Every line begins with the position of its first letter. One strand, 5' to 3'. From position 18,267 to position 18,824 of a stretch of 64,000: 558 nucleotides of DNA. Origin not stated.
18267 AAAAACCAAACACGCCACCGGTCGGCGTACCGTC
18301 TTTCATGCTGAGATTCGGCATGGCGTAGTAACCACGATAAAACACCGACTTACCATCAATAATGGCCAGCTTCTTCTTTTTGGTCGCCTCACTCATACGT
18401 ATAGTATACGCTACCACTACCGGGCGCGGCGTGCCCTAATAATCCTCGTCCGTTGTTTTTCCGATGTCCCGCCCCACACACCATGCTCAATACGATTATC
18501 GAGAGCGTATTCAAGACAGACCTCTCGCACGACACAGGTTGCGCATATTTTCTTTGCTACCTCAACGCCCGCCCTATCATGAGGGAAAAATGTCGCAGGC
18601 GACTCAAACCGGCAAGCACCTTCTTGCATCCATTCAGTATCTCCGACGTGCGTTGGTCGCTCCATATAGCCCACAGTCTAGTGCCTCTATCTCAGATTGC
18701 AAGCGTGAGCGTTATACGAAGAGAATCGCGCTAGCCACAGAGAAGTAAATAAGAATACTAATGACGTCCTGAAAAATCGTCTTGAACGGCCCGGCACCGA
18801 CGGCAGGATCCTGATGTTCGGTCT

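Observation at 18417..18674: Canonical WhiB-like regulator translationally coupled to polA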

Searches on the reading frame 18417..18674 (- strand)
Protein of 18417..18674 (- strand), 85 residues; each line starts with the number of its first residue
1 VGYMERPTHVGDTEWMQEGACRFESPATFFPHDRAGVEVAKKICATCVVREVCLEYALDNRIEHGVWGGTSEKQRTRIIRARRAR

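Call 3: search_protein_families(library=pfam, proteins=[window:18417-18674:-], max_evalue=0.01)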
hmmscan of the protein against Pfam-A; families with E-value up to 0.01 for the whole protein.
window:18417-18674:- (85 aa): 1 family
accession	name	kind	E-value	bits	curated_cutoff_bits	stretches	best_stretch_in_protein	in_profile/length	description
PF02467.21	Whib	-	1e-21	77.7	23.6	1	15-77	1-64/65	Transcription factor WhiB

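Call 6: find_homologous_proteins(query=window:18417-18674:-, max_evalue=0.001)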
Query window:18417-18674:- (85 aa): 163 proteins with E <= 0.001 among 164 candidates; the best 120 are listed.
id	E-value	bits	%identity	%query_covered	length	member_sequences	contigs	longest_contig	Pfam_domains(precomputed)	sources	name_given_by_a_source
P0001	9.7e-47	174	89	99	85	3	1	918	PF02467.22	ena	-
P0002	2.5e-33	131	77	75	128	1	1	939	PF02467.22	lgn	-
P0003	4.7e-32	127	72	81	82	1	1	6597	PF02467.22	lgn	-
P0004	2.8e-30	122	81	69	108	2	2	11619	PF02467.22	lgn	-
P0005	3.4e-30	122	73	86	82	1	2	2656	PF02467.22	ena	-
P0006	3.9e-30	121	71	86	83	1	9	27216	PF02467.22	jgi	jgi:WhiB family transcriptional regulator, redox-sensing transcriptional regulator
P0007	7.0e-30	121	71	86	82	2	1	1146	PF02467.22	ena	-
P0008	7.1e-30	120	76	74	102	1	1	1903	PF02467.22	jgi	jgi:WhiB family transcriptional regulator, redox-sensing transcriptional regulator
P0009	7.2e-30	120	76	74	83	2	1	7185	PF02467.22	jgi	jgi:WhiB family redox-sensing transcriptional regulator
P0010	7.9e-30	120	71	85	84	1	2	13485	PF02467.22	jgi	jgi:WhiB family redox-sensing transcriptional regulator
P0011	1.1e-29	120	75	72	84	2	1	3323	PF02467.22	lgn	-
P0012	1.5e-29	119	78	69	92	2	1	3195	PF02467.22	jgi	-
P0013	1.5e-29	119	77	72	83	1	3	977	PF02467.22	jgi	jgi:WhiB family transcriptional regulator, redox-sensing transcriptional regulator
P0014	1.9e-29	119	78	69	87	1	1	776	PF02467.22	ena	-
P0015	2.8e-29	119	77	72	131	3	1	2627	PF02467.22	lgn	-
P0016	3.0e-29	118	72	85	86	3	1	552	PF02467.22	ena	-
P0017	3.6e-29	118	75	71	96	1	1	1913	PF02467.22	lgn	-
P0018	4.7e-29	118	77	72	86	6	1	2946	PF02467.22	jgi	jgi:WhiB family transcriptional regulator, redox-sensing transcriptional regulator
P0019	4.7e-29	118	78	69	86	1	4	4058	PF02467.22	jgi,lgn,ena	-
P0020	5.5e-29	118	75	72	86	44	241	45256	PF02467.22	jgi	jgi:WhiB family redox-sensing transcriptional regulator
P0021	6.0e-29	118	77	72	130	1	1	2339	PF02467.22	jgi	jgi:WhiB family transcriptional regulator, redox-sensing transcriptional regulator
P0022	7.0e-29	117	75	72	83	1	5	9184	PF02467.22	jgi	jgi:WhiB family transcriptional regulator, redox-sensing transcriptional regulator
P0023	7.2e-29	117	75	72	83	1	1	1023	PF02467.22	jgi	jgi:WhiB family transcriptional regulator, redox-sensing transcriptional regulator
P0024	1.1e-28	117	71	85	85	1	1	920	PF02467.22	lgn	-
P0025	1.2e-28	117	64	87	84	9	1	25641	PF02467.22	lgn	-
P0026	1.7e-28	116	69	85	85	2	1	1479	PF02467.22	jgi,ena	-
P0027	2.0e-28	116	70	86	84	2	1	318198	PF02467.22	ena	-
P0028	2.3e-28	116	74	72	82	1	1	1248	PF02467.22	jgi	jgi:WhiB family redox-sensing transcriptional regulator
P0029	2.3e-28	116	69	85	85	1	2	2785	PF02467.22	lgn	-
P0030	2.9e-28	115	71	85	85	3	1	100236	PF02467.22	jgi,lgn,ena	-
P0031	3.8e-28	115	72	72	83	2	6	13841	PF02467.22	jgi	jgi:WhiB family transcriptional regulator, redox-sensing transcriptional regulator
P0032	4.0e-28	115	69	85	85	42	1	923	PF02467.22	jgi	jgi:WhiB family redox-sensing transcriptional regulator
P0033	4.2e-28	115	81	67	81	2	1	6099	PF02467.22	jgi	jgi:WhiB family transcriptional regulator, redox-sensing transcriptional regulator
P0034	4.7e-28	115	64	89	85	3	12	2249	PF02467.22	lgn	-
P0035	6.0e-28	114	68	85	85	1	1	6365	PF02467.22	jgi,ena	-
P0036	7.0e-28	114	68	85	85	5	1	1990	PF02467.22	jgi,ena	-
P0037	7.4e-28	114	73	71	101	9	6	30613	PF02467.22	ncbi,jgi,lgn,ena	ncbi:MAG: hypothetical protein RLZZ31_899 [Actinomycetota bacterium]|jgi:WhiB family redox-sensing t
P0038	8.5e-28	114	68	85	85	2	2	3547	PF02467.22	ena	-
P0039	8.8e-28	114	69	85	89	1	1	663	PF02467.22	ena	-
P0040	9.0e-28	114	74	73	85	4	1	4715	PF02467.22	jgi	jgi:WhiB family transcriptional regulator, redox-sensing transcriptional regulator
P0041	1.3e-27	113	67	85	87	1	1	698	PF02467.22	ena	-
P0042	1.4e-27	113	70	71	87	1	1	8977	PF02467.22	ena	-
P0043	1.6e-27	113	65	94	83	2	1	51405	PF02467.22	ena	-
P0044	2.2e-27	113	68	85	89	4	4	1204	PF02467.22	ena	-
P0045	2.2e-27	113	68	85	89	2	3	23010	PF02467.22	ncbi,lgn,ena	-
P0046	2.2e-27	113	73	82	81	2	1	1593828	PF02467.22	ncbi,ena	-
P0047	2.3e-27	112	74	72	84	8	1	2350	PF02467.22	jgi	jgi:WhiB family redox-sensing transcriptional regulator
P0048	2.6e-27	112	68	85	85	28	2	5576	PF02467.22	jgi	jgi:WhiB family redox-sensing transcriptional regulator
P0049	3.3e-27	112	65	98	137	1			PF02467.22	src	-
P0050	4.9e-27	111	67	86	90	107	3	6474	PF02467.22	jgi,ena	-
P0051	6.6e-27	111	68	85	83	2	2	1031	PF02467.22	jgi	jgi:WhiB family redox-sensing transcriptional regulator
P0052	8.0e-27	111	72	71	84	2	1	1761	PF02467.22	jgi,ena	-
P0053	8.5e-27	111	65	81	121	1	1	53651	PF02467.22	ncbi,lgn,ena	-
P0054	1.3e-26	110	72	67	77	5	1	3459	PF02467.22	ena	-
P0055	1.3e-26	110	64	91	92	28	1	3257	PF02467.22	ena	-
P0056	1.4e-26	110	67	85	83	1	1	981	PF02467.22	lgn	-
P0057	1.4e-26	110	62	89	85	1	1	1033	PF02467.22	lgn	-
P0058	1.7e-26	110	66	86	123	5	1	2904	PF02467.22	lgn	-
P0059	1.9e-26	110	77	67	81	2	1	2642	PF02467.22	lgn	-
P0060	2.4e-26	109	66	84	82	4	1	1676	PF02467.22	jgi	jgi:WhiB family redox-sensing transcriptional regulator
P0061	2.4e-26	109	64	81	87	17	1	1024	PF02467.22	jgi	jgi:WhiB family redox-sensing transcriptional regulator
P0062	2.6e-26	109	62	95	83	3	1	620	PF02467.22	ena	-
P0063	3.6e-26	109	66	86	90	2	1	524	PF02467.22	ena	-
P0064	3.7e-26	109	66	69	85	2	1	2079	PF02467.22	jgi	jgi:WhiB family redox-sensing transcriptional regulator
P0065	3.9e-26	109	67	86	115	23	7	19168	PF02467.22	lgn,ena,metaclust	metaclust:\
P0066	4.1e-26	108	64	85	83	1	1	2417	PF02467.22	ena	-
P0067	4.4e-26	108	64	92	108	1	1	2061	PF02467.22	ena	-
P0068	4.5e-26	108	63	86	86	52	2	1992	PF02467.22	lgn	-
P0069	4.6e-26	108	64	86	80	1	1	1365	PF02467.22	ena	-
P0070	4.7e-26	108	67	86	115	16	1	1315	PF02467.22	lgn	-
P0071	5.3e-26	108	69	72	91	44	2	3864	PF02467.22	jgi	jgi:WhiB family transcriptional regulator, redox-sensing transcriptional regulator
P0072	5.8e-26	108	69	72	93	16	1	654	PF02467.22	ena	-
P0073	6.2e-26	108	68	85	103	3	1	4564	PF02467.22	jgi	jgi:WhiB family redox-sensing transcriptional regulator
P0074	6.9e-26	108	66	84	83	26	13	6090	PF02467.22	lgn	-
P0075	7.3e-26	108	67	85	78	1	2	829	PF02467.22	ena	-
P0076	7.6e-26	108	69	82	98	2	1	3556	PF02467.22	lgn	-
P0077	8.5e-26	107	65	84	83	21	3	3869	PF02467.22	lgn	-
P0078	8.6e-26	107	68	85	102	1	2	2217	PF02467.22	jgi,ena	jgi:WhiB family redox-sensing transcriptional regulator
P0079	8.9e-26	107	65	84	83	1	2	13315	PF02467.22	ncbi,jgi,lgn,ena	jgi:WhiB family redox-sensing transcriptional regulator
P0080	9.3e-26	107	65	87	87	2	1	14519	PF02467.22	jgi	jgi:WhiB family redox-sensing transcriptional regulator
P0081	9.4e-26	107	66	86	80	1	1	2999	PF02467.22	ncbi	-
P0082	1.0e-25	107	61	91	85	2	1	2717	PF02467.22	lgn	-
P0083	1.0e-25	107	65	71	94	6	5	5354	PF02467.22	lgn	-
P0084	1.0e-25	107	70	72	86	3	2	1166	PF02467.22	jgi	jgi:WhiB family transcriptional regulator, redox-sensing transcriptional regulator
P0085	1.0e-25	107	67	71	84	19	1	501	PF02467.22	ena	-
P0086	1.1e-25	107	64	86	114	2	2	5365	PF02467.22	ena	-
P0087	1.2e-25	107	72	72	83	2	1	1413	PF02467.22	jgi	jgi:WhiB family redox-sensing transcriptional regulator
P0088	1.3e-25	107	61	88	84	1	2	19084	PF02467.22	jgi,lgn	jgi:WhiB family redox-sensing transcriptional regulator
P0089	1.3e-25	107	66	86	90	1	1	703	PF02467.22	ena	-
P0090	1.4e-25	107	66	72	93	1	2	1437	PF02467.22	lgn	-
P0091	1.4e-25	107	62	89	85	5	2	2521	PF02467.22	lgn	-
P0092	1.4e-25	107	70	72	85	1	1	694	PF02467.22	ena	-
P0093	1.5e-25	107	63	69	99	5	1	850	PF02467.22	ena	-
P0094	1.5e-25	107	64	85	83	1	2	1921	PF02467.22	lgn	-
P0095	1.5e-25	107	59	92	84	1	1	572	PF02467.22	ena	-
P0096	1.5e-25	107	74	68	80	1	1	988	PF02467.22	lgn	-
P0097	1.6e-25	107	61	75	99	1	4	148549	PF02467.22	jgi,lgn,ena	-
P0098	1.8e-25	106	69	72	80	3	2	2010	PF02467.22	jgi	jgi:WhiB family transcriptional regulator, redox-sensing transcriptional regulator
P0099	1.9e-25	106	69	72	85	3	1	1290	PF02467.22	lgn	-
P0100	1.9e-25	106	65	85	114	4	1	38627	PF02467.22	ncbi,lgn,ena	-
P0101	2.0e-25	106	65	87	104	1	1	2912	PF02467.22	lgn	-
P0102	2.0e-25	106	66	86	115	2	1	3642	PF02467.22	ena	-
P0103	2.2e-25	106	68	74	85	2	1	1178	PF02467.22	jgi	jgi:WhiB family transcriptional regulator, redox-sensing transcriptional regulator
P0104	2.2e-25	106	69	72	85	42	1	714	PF02467.22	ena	-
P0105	2.4e-25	106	64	86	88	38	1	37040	PF02467.22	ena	-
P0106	2.6e-25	106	59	94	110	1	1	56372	PF02467.22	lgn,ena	-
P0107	2.7e-25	106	65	85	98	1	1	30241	PF02467.22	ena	-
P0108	2.9e-25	106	70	72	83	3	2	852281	PF02467.22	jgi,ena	jgi:WhiB family redox-sensing transcriptional regulator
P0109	3.0e-25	106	68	69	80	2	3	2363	PF02467.22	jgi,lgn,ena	jgi:WhiB family redox-sensing transcriptional regulator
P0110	3.1e-25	106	70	71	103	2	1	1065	PF02467.22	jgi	jgi:WhiB family redox-sensing transcriptional regulator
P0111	3.2e-25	106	60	91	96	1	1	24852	PF02467.22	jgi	jgi:WhiB family transcriptional regulator, redox-sensing transcriptional regulator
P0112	3.4e-25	106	70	71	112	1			PF02467.22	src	-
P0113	3.4e-25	106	60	88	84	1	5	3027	PF02467.22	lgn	-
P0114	3.4e-25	106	64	85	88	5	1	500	PF02467.22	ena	-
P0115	3.7e-25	105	69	72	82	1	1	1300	PF02467.22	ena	-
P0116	4.2e-25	105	67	85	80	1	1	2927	PF02467.22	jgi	jgi:WhiB family redox-sensing transcriptional regulator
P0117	4.4e-25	105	61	85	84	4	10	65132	PF02467.22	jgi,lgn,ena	-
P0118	4.9e-25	105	65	71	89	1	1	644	PF02467.22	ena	-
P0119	5.1e-25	105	66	72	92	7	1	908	PF02467.22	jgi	jgi:WhiB family transcriptional regulator, redox-sensing transcriptional regulator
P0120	5.2e-25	105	68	85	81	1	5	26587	PF02467.22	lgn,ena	-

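Call 8: list_cluster_members(proteins=[window:18417-18674:-, window:15745-18417:-, window:15745-18396:-, window:19329-22112:+, window:22127-23110:-, window:24504-25466:-, window:25537-26556:-, window:14392-14958:-])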
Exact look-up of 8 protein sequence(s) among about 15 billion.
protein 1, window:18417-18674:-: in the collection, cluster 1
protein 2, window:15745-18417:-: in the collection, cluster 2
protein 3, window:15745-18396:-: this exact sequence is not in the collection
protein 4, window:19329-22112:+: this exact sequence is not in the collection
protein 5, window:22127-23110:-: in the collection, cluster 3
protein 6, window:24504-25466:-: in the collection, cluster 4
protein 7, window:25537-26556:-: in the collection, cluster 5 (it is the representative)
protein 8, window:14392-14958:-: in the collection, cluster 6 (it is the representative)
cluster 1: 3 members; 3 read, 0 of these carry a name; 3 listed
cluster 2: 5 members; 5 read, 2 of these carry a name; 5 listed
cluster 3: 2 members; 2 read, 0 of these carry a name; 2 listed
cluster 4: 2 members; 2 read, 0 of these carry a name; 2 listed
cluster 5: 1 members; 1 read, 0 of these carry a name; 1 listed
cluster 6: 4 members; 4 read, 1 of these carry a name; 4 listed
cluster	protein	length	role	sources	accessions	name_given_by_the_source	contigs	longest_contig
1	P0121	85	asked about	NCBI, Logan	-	-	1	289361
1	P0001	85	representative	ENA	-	-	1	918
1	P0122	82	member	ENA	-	-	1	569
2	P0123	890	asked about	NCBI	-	-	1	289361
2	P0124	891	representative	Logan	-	-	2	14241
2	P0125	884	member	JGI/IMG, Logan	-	DNA polymerase-1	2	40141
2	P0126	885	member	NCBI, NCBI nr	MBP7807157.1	DNA polymerase I [Candidatus Saccharibacteria bacterium]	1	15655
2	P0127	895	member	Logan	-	-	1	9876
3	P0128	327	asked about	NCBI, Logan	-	-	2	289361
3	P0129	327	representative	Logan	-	-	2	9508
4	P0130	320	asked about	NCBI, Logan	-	-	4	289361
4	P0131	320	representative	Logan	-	-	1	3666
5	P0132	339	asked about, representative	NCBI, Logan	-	-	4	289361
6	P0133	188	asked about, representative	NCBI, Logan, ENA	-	-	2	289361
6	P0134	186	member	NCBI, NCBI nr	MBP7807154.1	hypothetical protein KA047_01515 [Candidatus Saccharibacteria bacterium] | hypothetical protein [Candidatus Saccharibacteria bacterium]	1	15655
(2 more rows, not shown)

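Call 10: find_related_loci(query=window:18417-18674:-, collection=genome_contigs, flank=5000)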
Query window:18417-18674:- (85 aa) in genome_contigs; peptide patterns used: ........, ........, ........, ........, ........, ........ (x = any residue, [..] = any of these).
351 stretches matched a pattern; 202 encode a relative of the query (tblastn E <= 1e-3); the best 80 are kept; 80 distinct loci.
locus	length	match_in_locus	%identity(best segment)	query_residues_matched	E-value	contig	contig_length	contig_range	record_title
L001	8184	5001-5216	64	12-83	3e-29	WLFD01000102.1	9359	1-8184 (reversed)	MAG: Actinomycetota bacterium isolate UFOp-RE-20APR16-422 RE-20APR16-422-c102, whole genome shotgun sequence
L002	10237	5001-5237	57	6-84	5e-28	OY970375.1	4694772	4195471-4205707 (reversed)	MAG: Ilumatobacteraceae bacterium isolate MFD04651.bin.1.23 genome assembly, chromosome: 1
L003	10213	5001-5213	62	13-83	1e-27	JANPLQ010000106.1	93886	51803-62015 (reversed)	MAG: Ilumatobacteraceae bacterium isolate VAR_48_metabat_91 VAR_48_k141_2363700, whole genome shotgun sequence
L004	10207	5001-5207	65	12-80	3e-27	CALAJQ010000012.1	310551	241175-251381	MAG: uncultured Acidimicrobiales bacterium isolate L4_Bin_METABAT__47_1 genome assembly, contig: c_000000904001, whole g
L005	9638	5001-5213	62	13-83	4e-27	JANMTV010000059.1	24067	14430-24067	MAG: Ilumatobacteraceae bacterium isolate SOY_29_concoct_399_sub SOY_29_k141_2219712, whole genome shotgun sequence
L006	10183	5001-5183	72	12-72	7e-27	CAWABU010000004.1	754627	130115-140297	MAG: uncultured Acidimicrobiaceae bacterium isolate MFD04967.bin.2.22 genome assembly, contig: contig_20389, whole genom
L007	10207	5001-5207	65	15-83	7e-27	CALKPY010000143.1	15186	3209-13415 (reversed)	MAG: uncultured Acidimicrobiales bacterium isolate R2_Bin_Bin_131_sub_1 genome assembly, contig: c_000003000945, whole g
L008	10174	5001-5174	71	14-71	2e-26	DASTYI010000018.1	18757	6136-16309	MAG TPA_asm: Iamia sp. isolate SMAG_U2437 k141_259082, whole genome shotgun sequence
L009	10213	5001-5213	65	6-72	2e-26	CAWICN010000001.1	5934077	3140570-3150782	MAG: uncultured Acidimicrobiaceae bacterium isolate MFD09603.bin.1.325 genome assembly, contig: contig_2717, whole genom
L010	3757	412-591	68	12-71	2e-26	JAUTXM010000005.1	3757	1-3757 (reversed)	MAG: Acidimicrobiaceae bacterium isolate BP_112 scaffold_9866876, whole genome shotgun sequence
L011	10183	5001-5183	70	12-72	3e-26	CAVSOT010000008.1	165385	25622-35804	MAG: uncultured Acidimicrobiaceae bacterium isolate MFD04463.bin.2.232 genome assembly, contig: contig_40184, whole geno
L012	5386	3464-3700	61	7-84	3e-26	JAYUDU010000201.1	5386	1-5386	MAG: Acidimicrobiales bacterium isolate GFS_7248 GFS_7248_200, whole genome shotgun sequence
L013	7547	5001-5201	66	8-72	5e-26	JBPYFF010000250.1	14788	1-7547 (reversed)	MAG: Acidimicrobiales bacterium isolate Bin.007.fastaField_pasture_P3 k127_4010365, whole genome shotgun sequence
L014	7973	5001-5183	70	12-72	4e-26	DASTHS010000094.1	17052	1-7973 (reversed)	MAG TPA_asm: Acidimicrobiales bacterium isolate SMAG_U699 k141_1351129, whole genome shotgun sequence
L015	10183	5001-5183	69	12-72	6e-26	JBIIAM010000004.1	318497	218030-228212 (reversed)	MAG: Acidimicrobiales bacterium isolate ME2000-05-11D8pf_3300042483_group1_bin89 Rohwer_bin114_scaffold_6_c1, whole geno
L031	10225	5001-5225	56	6-80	9e-25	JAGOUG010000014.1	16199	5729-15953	Candidatus Saccharibacteria bacterium isolate Gw_Eff_bin_463 Gw_Eff_7969_length_16199_cov_4.653372, whole genome shotgun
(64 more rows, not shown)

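Call 13: find_encoding_contigs(protein=P0003, flank=5000, max_places=4)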
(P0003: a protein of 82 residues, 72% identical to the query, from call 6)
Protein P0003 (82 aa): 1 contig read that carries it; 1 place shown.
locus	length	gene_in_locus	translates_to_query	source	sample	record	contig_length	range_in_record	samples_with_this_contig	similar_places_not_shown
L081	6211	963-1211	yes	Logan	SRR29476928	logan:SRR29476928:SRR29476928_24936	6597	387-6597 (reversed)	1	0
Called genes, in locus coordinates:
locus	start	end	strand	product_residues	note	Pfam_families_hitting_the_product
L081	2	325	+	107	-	?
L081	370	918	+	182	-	-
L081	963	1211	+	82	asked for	PF02467:Whib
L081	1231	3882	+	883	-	PF02739:5_3_exonuc_N, PF01367:5_3_exonuc, PF00476:DNA_pol_A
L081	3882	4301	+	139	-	PF00293:NUDIX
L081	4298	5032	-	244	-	-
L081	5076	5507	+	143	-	PF00293:NUDIX, PF14815:NUDIX_4 (weak)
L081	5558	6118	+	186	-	-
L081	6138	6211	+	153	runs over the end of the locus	?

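Call 14: find_encoding_contigs(protein=P0004, flank=5000, max_places=4)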
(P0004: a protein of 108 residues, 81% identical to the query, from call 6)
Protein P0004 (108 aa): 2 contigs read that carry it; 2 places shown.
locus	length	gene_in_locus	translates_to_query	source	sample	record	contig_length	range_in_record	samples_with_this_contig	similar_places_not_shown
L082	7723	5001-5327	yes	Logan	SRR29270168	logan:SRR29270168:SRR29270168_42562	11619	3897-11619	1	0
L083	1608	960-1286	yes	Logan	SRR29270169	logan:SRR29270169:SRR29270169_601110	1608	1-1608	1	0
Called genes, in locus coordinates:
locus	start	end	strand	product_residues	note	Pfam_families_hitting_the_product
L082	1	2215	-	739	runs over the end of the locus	PF13089:PP_kinase_N, PF02503:PP_kinase, PF17941:PP_kinase_C_1, PF13091:PLDc_2 (faint), PF13090:PP_kinase_C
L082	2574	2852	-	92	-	-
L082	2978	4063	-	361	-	PF00089:Trypsin, PF10459:Peptidase_S46 (faint), PF13365:Trypsin_2, PF00595:PDZ, PF13180:PDZ_2, PF17820:PDZ_6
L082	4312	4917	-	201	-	-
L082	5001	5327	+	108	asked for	PF02467:Whib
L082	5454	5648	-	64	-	PF02416:TatA_B_E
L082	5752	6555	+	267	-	PF07837:FTCD_N, PF02971:FTCD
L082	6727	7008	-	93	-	PF02467:Whib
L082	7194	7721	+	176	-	?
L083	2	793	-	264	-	?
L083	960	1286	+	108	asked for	PF02467:Whib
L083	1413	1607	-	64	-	?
